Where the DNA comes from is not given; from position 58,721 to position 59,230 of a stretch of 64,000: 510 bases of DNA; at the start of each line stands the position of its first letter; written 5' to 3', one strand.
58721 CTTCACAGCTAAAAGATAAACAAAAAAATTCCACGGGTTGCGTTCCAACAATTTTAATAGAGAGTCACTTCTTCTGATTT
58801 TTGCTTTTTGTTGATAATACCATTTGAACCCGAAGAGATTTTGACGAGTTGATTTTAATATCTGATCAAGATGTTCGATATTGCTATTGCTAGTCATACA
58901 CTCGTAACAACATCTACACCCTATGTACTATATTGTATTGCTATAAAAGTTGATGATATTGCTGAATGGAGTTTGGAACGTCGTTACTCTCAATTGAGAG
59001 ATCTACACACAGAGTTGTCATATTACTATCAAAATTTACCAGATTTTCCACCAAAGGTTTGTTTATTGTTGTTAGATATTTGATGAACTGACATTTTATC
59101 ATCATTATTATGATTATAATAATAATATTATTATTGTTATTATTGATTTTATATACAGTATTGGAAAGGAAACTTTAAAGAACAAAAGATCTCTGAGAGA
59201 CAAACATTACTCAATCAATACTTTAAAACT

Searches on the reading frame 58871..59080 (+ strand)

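Call 62: search_protein_families(library=pfam, proteins=[window:58871-59080:+], max_evalue=1)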
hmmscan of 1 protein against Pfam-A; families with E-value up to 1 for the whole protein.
seq(70 aa): 1 family
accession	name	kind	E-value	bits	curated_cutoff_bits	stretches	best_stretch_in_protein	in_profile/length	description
PF00787.29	PX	-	2.1e-05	25.4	21.6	1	31-63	7-41/84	PX domain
